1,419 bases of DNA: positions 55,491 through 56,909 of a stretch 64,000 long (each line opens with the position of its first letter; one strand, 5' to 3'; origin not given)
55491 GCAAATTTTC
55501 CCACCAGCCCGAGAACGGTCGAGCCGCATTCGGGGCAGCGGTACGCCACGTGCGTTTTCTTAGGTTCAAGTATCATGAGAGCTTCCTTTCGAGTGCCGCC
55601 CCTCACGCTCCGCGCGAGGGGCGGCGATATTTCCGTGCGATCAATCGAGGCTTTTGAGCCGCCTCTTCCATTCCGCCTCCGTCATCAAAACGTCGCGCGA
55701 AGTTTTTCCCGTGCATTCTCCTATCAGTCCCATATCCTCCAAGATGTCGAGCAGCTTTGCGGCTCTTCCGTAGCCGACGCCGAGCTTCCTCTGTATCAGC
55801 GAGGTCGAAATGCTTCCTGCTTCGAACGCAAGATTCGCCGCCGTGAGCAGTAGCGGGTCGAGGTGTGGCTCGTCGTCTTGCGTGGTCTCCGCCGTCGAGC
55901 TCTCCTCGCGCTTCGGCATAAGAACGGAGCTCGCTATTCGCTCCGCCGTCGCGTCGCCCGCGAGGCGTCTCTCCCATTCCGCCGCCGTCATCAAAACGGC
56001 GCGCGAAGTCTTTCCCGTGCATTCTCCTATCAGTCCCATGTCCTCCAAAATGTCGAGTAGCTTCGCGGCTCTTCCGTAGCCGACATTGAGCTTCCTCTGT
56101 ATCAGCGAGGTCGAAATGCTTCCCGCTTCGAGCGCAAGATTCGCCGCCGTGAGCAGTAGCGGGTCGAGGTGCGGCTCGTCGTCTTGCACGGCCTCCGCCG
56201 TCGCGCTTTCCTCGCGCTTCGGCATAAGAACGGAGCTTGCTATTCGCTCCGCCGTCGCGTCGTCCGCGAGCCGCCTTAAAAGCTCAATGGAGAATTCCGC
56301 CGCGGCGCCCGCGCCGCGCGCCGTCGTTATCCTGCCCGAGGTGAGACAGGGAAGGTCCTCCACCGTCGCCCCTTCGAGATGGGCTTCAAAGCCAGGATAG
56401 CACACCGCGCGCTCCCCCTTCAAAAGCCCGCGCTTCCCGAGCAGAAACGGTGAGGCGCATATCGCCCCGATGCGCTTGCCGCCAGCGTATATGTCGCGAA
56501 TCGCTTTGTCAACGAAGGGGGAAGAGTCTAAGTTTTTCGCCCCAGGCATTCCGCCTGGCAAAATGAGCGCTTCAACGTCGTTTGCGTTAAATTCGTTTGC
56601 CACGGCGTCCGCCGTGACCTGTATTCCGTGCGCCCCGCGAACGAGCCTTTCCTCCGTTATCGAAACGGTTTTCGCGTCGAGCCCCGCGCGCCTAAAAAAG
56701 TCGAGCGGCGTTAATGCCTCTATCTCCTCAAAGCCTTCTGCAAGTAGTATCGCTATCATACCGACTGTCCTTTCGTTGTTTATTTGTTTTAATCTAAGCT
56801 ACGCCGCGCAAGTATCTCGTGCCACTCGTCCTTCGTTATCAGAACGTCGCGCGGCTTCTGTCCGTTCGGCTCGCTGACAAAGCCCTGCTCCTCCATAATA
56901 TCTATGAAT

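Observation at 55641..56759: DJ-1/PfpI enzyme fused to two tandem FtsK-gamma DNA-binding domains, encoded 29 nt downstream of ftsK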

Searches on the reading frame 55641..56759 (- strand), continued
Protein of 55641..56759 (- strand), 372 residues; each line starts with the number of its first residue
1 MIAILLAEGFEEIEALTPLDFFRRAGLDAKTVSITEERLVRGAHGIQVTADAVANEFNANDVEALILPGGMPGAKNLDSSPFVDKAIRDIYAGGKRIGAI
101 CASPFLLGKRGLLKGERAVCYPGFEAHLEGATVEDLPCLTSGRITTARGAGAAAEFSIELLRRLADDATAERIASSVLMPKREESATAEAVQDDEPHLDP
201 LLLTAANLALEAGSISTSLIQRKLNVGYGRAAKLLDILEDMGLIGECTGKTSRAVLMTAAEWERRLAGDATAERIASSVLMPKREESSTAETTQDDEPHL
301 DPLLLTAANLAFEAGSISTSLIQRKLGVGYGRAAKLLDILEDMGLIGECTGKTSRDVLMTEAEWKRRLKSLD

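Call 78: search_protein_families(library=ncbifam, proteins=[P0041, P0127, P0121, P0122, P0123], max_evalue=1e-10)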
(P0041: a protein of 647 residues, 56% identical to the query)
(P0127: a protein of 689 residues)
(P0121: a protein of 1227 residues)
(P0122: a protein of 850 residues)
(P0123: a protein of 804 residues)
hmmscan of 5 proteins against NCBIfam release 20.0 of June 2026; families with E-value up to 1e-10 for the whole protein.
P0041 (647 aa): 8 families
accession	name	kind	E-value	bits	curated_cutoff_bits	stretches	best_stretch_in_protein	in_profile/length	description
NF007615.0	PRK10263.1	equivalog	4.2e-56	190.4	1566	2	185-412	889-1114/1355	DNA translocase FtsK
TIGR01383.1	not_thiJ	equivalog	1.8e-39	135.3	131.25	1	2-172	2-177/180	DJ-1 family glyoxalase III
TIGR03924.1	T7SS_EccC_a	equivalog_domain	2.4e-23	82.8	509.15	1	287-526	423-671/673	type VII secretion protein EccCa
TIGR03928.1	T7_EssCb_Firm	equivalog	8.3e-23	80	778.4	1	310-504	471-665/1296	type VII secretion protein EssC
TIGR01382.1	PfpI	subfamily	7.8e-20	71.1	139.05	1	2-162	2-167/169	DJ-1/PfpI/YhbO family deglycase/protease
NF040823.1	deglyc_PfpI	equivalog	4.3e-15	55.9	330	1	3-148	4-150/166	deglycase PfpI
TIGR03925.1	T7SS_EccC_b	equivalog_domain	1.2e-14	53.5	346.55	0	368-516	137-281/564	type VII secretion protein EccCb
NF008605.0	PRK11574.1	equivalog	5.7e-12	45.8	252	1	4-168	7-177/196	protein deglycase YajL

P0127 (689 aa): 9 families
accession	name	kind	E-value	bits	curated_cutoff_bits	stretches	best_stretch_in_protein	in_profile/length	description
NF007615.0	PRK10263.1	equivalog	6.8e-98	328.9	1566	1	181-676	854-1349/1355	DNA translocase FtsK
TIGR01383.1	not_thiJ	equivalog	3.5e-49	167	131.25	1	2-174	2-179/180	DJ-1 family glyoxalase III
TIGR03928.1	T7_EssCb_Firm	equivalog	2.3e-29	101.7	778.4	1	336-535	469-667/1296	type VII secretion protein EssC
TIGR03924.1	T7SS_EccC_a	equivalog_domain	3.8e-29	101.9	509.15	1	315-555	423-671/673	type VII secretion protein EccCa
NF008605.0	PRK11574.1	equivalog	3.5e-26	92.2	252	1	2-176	5-185/196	protein deglycase YajL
TIGR01382.1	PfpI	subfamily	3e-24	85.5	139.05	1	2-162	2-167/169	DJ-1/PfpI/YhbO family deglycase/protease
NF040823.1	deglyc_PfpI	equivalog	2.1e-21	76.5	330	1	2-160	3-162/166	deglycase PfpI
TIGR03925.1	T7SS_EccC_b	equivalog_domain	2.4e-17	62.4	346.55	0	311-378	335-403/564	type VII secretion protein EccCb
NF041214.1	plasmid_TraB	equivalog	2.4e-12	46.2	800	1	338-521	250-419/639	plasmid transfer protein TraB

P0121 (1227 aa): 9 families
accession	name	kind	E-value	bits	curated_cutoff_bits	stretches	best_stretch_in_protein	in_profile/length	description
NF007615.0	PRK10263.1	equivalog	3.6e-187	624.6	1566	3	745-1213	866-1350/1355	DNA translocase FtsK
TIGR03924.1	T7SS_EccC_a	equivalog_domain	5.7e-65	220.3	509.15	2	305-537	421-668/673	type VII secretion protein EccCa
TIGR03928.1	T7_EssCb_Firm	equivalog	3.4e-58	197.2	778.4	2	285-519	423-665/1296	type VII secretion protein EssC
TIGR01383.1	not_thiJ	equivalog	1.8e-46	158.1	131.25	1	2-174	2-179/180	DJ-1 family glyoxalase III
TIGR03925.1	T7SS_EccC_b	equivalog_domain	4.4e-34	117.7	346.55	1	881-1070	68-256/564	type VII secretion protein EccCb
NF041214.1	plasmid_TraB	equivalog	1.1e-29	103.4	800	1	890-1073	250-419/639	plasmid transfer protein TraB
NF040823.1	deglyc_PfpI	equivalog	1.7e-18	67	330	1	2-163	3-165/166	deglycase PfpI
NF008605.0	PRK11574.1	equivalog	4.8e-18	65.6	252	1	4-177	7-186/196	protein deglycase YajL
TIGR01382.1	PfpI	subfamily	2.7e-17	62.8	139.05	1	2-163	2-168/169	DJ-1/PfpI/YhbO family deglycase/protease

P0122 (850 aa): 9 families
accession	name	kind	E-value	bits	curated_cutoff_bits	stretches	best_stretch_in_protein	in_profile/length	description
NF007615.0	PRK10263.1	equivalog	1.8e-118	397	1566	1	339-816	865-1348/1355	DNA translocase FtsK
TIGR01383.1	not_thiJ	equivalog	1.3e-43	148.8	131.25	1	2-174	2-179/180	DJ-1 family glyoxalase III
TIGR03928.1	T7_EssCb_Firm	equivalog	9.8e-32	109.6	778.4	1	486-680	469-661/1296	type VII secretion protein EssC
TIGR03924.1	T7SS_EccC_a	equivalog_domain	2.1e-28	99.5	509.15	1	468-706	426-671/673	type VII secretion protein EccCa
TIGR01382.1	PfpI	subfamily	5.2e-21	74.9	139.05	1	2-163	2-168/169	DJ-1/PfpI/YhbO family deglycase/protease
NF040823.1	deglyc_PfpI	equivalog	4.6e-20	72.1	330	1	2-164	3-166/166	deglycase PfpI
NF008605.0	PRK11574.1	equivalog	1e-19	71.1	252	1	4-180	7-189/196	protein deglycase YajL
TIGR03925.1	T7SS_EccC_b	equivalog_domain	1.6e-18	66.4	346.55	0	445-534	323-409/564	type VII secretion protein EccCb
NF041214.1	plasmid_TraB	equivalog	4.2e-13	48.7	800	1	488-672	250-419/639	plasmid transfer protein TraB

P0123 (804 aa): 9 families
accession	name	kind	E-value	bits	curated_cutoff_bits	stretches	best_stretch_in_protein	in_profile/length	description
NF007615.0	PRK10263.1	equivalog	2.6e-95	320.3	1566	1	244-673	898-1349/1355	DNA translocase FtsK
TIGR01383.1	not_thiJ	equivalog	9.4e-45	152.5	131.25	1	2-175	2-178/180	DJ-1 family glyoxalase III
TIGR03928.1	T7_EssCb_Firm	equivalog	6.4e-34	116.8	778.4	1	333-552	444-665/1296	type VII secretion protein EssC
TIGR03924.1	T7SS_EccC_a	equivalog_domain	3.7e-30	105.3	509.15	1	334-573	423-670/673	type VII secretion protein EccCa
TIGR03925.1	T7SS_EccC_b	equivalog_domain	1.4e-20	73.1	346.55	0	325-400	330-406/564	type VII secretion protein EccCb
TIGR01382.1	PfpI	subfamily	2.7e-20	72.6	139.05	1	2-161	2-164/169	DJ-1/PfpI/YhbO family deglycase/protease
NF008605.0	PRK11574.1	equivalog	3e-20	72.8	252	1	4-181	7-188/196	protein deglycase YajL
NF041214.1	plasmid_TraB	equivalog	1.8e-13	49.9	800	1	356-534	249-413/639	plasmid transfer protein TraB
NF040823.1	deglyc_PfpI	equivalog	7.8e-13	48.6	330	1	2-150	3-150/166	deglycase PfpI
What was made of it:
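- All five motor-bearing DJ-1 fusions scanned (P0041, P0121-P0123, P0127) also pass TIGR01383 (call 78).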

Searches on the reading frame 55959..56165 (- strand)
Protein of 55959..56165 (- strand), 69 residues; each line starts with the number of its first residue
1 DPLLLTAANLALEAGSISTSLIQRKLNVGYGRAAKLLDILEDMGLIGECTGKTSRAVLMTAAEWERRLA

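Call 41: search_solved_structures(query=window:55959-56165:-, max_evalue=0.001, show_alignments=3)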
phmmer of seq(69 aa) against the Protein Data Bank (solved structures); distinct sequences matched with E-value up to 0.001: 5.
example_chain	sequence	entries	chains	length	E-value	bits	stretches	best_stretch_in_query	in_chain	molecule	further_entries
2j5o_A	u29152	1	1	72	2.2e-06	31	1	1-60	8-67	DNA TRANSLOCASE FTSK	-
2ve8_A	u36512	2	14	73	2.3e-06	30.9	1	1-60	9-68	DNA TRANSLOCASE FTSK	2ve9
2j5p_A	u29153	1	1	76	5.7e-05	26.6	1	1-58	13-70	DNA TRANSLOCASE FTSK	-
2iut_A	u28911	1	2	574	6.4e-05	26.4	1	1-61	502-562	DNA TRANSLOCASE FTSK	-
5dcf_A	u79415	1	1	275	0.00051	23.6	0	1-58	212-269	Tyrosine recombinase XerD,DNA translocase FtsK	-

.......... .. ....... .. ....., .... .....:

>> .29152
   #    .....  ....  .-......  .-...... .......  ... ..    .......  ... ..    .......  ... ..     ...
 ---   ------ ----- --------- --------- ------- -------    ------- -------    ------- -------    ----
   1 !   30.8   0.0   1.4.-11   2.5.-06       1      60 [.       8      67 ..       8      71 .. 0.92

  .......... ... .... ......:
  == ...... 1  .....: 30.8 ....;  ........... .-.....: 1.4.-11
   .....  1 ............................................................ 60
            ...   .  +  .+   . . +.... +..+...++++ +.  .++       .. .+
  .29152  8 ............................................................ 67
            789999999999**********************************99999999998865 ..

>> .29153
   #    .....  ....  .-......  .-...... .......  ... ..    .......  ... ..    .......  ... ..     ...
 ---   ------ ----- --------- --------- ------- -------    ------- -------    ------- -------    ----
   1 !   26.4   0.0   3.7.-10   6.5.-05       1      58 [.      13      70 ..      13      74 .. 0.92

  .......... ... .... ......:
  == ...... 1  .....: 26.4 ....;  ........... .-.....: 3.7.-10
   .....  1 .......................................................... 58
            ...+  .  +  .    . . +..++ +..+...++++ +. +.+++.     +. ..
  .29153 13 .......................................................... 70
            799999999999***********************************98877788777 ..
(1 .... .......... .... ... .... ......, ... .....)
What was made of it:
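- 55959..56168 (-): FtsK-gamma winged-helix domain 1 (aa 198-267). Sequence match to solved FtsK gamma structures 2j5o, 2ve8/2ve9, 2j5p and 5dcf, E 2e-6 (call 41).
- On FtsK gamma domain (PF09397): phmmer finds 2j5o, 2ve8 and 2j5p at E 2e-6 to 6e-5 over 58-60 residues (call 41).
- Gamma matches solved FtsK gammas (call 41).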

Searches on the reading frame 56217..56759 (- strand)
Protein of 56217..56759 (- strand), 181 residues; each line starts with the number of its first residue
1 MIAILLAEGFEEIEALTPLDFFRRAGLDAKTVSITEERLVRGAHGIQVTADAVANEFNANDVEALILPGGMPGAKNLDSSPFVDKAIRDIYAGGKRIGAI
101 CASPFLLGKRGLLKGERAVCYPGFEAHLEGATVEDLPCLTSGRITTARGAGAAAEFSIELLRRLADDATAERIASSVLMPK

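Call 67: search_solved_structures(query=window:56217-56759:-, max_evalue=1e-10, show_alignments=5)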
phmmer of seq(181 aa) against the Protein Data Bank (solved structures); distinct sequences matched with E-value up to 1e-10: 52.
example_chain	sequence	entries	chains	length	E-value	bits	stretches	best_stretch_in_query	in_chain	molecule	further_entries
4k2h_A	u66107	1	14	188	3.8e-26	95.1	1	2-177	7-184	Intracellular protease/amidase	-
4xll_A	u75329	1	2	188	4.7e-26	94.8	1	4-178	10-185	DJ-1 family protein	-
4e08_A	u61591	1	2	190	3.5e-23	85.4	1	4-178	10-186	DJ-1 beta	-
3ot1_A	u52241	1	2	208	1e-19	74.2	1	3-178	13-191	4-methyl-5(B-hydroxyethyl)-thiazole monophosphate biosynthesis enzyme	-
4ge0_A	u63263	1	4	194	9.7e-18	67.7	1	2-180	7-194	Uncharacterized protein C22E12.03c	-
4qyt_A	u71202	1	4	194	9.3e-17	64.5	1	2-180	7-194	Uncharacterized protein C22E12.03c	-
4ge3_A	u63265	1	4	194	1e-16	64.4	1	2-180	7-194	Uncharacterized protein C22E12.03c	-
2vrn_A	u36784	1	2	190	4.4e-15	59.1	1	2-166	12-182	PROTEASE I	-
9ygx_A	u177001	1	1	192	6.9e-15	58.4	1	4-175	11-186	Parkinson disease protein 7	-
5sy4_A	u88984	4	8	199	8.3e-15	58.2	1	4-179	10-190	Chaperone YajL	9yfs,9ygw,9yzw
2ab0_A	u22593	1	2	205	9.3e-15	58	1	4-179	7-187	YajL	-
4mtc_A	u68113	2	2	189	3.5e-14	56.1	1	4-175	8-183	Protein DJ-1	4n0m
9ykf_A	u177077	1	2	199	4.2e-14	55.9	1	4-179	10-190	Protein/nucleic acid deglycase 3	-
1p5f_A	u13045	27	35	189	4.6e-14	55.8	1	4-175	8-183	RNA-binding protein regulatory subunit | RNA-binding protein regulatory subunit; oncogene DJ1 | Protein DJ-1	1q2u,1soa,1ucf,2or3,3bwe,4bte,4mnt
1j42_A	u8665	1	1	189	4.6e-14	55.7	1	4-175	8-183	RNA-binding protein regulatory subunit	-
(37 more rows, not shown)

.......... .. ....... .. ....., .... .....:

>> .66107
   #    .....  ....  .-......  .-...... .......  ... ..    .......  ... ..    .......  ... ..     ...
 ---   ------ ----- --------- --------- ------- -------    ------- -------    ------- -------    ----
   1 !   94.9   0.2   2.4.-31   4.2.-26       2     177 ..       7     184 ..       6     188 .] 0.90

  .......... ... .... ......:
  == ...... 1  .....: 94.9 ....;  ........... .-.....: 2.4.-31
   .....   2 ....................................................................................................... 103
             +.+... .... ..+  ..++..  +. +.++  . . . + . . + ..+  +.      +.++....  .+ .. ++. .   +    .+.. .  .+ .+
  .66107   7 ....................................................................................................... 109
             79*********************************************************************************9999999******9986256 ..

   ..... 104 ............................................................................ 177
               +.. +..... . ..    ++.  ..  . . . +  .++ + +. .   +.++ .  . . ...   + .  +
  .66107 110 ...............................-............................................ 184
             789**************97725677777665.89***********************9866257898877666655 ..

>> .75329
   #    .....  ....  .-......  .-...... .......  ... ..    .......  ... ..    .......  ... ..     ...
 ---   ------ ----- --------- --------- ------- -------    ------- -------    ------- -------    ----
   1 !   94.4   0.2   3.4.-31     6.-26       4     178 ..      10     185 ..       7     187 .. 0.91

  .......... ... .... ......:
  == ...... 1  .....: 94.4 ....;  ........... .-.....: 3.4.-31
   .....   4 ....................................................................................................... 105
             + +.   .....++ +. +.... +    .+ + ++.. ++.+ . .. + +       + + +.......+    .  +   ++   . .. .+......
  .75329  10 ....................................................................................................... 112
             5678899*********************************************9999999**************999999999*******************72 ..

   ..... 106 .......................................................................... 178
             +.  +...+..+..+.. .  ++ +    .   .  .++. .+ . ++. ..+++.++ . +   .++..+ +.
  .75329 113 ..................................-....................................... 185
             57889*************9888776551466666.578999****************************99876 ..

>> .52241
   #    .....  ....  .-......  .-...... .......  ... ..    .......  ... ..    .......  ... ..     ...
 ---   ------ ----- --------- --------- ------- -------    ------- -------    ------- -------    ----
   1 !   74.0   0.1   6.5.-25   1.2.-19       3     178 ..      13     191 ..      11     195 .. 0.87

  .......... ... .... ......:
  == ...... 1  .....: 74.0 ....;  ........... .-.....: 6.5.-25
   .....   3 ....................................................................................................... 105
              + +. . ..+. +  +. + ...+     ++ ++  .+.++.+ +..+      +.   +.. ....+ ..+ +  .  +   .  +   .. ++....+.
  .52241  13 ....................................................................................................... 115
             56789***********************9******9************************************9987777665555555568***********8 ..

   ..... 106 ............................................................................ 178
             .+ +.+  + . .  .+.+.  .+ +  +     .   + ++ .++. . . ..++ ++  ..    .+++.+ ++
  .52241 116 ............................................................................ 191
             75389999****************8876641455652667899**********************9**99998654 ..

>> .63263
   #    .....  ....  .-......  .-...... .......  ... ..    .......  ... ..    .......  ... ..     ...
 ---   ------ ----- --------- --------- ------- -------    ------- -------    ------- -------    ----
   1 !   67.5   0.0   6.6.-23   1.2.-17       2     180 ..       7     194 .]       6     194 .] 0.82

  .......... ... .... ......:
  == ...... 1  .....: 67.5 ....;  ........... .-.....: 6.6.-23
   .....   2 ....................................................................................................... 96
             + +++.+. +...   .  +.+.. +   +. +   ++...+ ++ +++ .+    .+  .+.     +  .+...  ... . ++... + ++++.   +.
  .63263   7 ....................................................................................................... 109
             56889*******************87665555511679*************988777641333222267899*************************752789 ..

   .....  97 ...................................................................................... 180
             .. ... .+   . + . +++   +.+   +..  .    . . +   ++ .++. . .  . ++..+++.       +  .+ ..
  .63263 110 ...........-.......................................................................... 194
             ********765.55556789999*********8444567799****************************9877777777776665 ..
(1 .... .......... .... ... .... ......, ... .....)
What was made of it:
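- On DJ-1/PfpI superfamily, DJ-1/YajL type (TIGR01383): Cys101 in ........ and Glu14 in GFEEIEA align with AICA(S/A)P and EE(I/M)E of solved DJ-1s (call 67).
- Both align with solved DJ-1s (call 67).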
